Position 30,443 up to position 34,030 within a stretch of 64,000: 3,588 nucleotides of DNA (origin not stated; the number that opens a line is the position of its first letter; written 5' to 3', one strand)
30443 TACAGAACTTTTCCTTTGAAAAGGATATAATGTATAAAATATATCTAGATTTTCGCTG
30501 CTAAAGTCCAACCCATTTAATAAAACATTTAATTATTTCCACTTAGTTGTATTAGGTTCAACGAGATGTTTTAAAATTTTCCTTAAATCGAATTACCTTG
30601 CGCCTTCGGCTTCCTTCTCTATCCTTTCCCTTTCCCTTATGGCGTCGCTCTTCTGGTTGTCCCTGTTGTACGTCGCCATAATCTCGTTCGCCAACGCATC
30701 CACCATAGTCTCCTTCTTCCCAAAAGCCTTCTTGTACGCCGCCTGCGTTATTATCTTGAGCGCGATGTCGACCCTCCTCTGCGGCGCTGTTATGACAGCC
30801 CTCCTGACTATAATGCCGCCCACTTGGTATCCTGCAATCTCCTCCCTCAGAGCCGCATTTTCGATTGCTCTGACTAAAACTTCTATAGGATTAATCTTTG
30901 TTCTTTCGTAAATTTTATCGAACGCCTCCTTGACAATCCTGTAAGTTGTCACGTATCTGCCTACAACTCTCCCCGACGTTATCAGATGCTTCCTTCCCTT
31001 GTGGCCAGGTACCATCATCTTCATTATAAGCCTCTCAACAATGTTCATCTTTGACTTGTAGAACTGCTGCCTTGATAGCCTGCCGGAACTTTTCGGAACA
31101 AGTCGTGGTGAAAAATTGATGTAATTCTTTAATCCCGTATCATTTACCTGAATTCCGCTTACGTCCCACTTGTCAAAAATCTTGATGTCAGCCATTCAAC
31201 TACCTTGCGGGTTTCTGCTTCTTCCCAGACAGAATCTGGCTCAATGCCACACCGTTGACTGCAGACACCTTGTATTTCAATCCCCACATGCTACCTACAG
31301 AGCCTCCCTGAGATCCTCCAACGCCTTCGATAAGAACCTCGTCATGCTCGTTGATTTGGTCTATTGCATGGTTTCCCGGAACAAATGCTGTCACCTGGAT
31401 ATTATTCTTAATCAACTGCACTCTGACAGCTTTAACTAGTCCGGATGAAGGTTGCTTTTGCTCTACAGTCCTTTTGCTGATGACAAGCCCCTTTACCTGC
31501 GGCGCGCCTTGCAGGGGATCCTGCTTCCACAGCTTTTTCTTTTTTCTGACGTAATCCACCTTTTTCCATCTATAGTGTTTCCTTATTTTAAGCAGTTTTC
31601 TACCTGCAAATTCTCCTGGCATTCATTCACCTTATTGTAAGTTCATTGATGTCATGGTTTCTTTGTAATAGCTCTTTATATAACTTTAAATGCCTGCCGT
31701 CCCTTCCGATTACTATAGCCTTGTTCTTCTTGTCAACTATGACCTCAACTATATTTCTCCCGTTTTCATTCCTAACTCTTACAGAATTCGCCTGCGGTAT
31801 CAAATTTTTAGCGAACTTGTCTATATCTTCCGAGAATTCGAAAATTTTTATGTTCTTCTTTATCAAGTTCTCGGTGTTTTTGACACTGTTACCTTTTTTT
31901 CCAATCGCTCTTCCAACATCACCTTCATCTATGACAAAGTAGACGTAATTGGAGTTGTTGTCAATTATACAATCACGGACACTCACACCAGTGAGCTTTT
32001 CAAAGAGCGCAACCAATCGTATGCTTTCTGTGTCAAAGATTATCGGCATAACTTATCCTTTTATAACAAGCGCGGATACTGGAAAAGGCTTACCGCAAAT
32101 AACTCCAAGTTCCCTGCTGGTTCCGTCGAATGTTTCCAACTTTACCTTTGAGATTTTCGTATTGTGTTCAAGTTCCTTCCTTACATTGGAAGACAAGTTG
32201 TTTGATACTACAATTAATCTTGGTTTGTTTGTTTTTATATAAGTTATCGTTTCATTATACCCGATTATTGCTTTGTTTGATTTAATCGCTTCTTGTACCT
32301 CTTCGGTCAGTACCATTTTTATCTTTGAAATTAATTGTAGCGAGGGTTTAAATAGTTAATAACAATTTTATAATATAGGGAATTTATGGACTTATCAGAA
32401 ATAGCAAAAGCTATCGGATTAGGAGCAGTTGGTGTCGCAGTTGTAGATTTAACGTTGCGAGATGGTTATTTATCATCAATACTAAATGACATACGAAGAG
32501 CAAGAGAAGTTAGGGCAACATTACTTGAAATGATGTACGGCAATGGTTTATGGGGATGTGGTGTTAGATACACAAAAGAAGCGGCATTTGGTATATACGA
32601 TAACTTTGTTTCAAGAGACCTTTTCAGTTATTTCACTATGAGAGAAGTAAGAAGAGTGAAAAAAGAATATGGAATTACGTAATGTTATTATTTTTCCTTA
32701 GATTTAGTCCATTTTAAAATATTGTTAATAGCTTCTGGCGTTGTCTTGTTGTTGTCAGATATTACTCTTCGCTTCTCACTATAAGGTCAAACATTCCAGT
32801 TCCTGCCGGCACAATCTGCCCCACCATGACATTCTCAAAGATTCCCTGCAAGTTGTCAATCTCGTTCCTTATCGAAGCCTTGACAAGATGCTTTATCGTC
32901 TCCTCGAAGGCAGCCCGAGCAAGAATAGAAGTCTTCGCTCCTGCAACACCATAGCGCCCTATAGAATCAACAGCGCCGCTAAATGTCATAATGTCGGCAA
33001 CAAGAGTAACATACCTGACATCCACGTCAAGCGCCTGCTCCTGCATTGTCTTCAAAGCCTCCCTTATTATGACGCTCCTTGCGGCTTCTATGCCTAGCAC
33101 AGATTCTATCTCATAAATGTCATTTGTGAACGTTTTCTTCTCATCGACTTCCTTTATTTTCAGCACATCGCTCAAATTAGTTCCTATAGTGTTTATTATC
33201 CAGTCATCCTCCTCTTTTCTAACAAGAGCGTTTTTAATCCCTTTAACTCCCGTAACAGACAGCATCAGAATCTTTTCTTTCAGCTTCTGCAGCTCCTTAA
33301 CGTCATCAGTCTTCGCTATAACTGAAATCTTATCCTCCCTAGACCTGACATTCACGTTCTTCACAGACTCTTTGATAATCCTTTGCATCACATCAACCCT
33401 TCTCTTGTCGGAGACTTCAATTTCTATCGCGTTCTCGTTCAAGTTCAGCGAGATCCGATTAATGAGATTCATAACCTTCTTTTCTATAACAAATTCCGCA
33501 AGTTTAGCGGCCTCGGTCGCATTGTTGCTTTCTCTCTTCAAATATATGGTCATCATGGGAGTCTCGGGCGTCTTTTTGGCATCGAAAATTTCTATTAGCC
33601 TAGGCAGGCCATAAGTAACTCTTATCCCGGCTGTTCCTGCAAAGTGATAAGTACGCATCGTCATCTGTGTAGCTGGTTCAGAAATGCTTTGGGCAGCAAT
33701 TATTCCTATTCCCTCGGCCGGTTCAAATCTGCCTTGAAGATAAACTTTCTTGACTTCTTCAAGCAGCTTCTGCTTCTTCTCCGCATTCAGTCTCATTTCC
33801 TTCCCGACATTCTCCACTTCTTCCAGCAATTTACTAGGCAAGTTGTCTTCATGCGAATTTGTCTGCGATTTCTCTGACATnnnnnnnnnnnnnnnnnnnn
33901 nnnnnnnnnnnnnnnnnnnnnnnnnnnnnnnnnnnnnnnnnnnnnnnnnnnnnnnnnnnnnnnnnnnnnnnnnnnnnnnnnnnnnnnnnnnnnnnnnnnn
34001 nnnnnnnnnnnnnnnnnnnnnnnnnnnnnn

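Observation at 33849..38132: RNA polymerase B' (C-terminal half of RpoB) and A' are one uninterrupted 1427-codon ORF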

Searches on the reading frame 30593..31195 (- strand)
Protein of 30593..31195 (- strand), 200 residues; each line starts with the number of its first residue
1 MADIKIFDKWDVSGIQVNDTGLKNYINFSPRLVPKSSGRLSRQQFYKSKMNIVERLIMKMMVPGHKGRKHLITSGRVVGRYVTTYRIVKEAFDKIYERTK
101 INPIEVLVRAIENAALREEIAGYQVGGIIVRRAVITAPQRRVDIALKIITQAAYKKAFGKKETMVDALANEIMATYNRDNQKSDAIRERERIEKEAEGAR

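Call 19: search_protein_families(library=pfam, proteins=[window:30593-31195:-])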
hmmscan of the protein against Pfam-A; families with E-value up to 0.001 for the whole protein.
window:30593-31195:- (200 aa): 1 family
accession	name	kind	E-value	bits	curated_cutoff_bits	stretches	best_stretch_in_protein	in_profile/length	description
PF00177.27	Ribosomal_S7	-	5.9e-29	101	24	1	43-200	14-148/148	Ribosomal protein S7p/S5e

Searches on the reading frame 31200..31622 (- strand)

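Call 19: search_protein_families(library=pfam, proteins=[window:31200-31622:-])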
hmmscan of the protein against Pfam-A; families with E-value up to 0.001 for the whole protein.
window:31200-31622:- (140 aa): 1 family
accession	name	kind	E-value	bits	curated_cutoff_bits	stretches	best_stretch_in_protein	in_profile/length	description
PF00164.32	Ribosom_S12_S23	-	5.1e-35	120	22.3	1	32-139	3-109/110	Ribosomal protein S12/S23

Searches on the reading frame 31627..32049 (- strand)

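Call 19: search_protein_families(library=pfam, proteins=[window:31627-32049:-])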
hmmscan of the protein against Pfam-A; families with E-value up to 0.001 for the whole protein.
window:31627-32049:- (140 aa): 3 families
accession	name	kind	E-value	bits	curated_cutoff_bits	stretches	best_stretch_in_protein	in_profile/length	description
PF07650.23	KH_2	-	6.6e-14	51.9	22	2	14-71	5-62/78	KH domain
PF13083.13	KH_KhpA-B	-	4.2e-11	43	32.1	1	74-122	2-52/73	KhpA/KhpB, KH domain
PF13184.12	KH_5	-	5.4e-09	36.5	27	1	36-90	5-65/69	NusA-like KH domain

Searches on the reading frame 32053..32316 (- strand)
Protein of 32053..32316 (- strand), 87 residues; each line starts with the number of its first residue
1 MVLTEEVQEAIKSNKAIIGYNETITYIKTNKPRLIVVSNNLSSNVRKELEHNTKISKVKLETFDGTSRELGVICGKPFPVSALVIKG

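Call 19: search_protein_families(library=pfam, proteins=[window:32053-32316:-])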
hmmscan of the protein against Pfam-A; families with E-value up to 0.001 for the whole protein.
window:32053-32316:- (87 aa): 1 family
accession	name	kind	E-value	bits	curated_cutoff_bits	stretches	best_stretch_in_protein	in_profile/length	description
PF01248.31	Ribosomal_L7Ae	-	1.2e-11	44.5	22.1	1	3-86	3-86/95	Ribosomal protein L7Ae/L30e/S12e/Gadd45 family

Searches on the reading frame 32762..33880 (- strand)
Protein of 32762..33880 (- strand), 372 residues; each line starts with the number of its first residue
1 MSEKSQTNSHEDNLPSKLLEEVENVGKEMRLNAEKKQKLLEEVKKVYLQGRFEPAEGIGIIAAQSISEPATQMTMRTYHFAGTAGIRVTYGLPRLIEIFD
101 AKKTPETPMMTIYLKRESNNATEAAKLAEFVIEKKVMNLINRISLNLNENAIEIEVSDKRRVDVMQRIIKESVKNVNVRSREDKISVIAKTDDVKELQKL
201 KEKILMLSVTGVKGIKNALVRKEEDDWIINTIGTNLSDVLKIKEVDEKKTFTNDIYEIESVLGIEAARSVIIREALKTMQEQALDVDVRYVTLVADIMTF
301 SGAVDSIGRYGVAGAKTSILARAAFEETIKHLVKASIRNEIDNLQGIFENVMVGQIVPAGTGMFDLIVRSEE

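Call 19: search_protein_families(library=pfam, proteins=[window:32762-33880:-])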
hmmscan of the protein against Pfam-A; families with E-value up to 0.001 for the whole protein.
window:32762-33880:- (372 aa): 1 family
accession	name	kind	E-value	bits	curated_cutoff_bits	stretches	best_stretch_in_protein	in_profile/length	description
PF04998.22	RNA_pol_Rpb1_5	-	1.3e-45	156.4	28.5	1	51-319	67-266/267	RNA polymerase Rpb1, domain 5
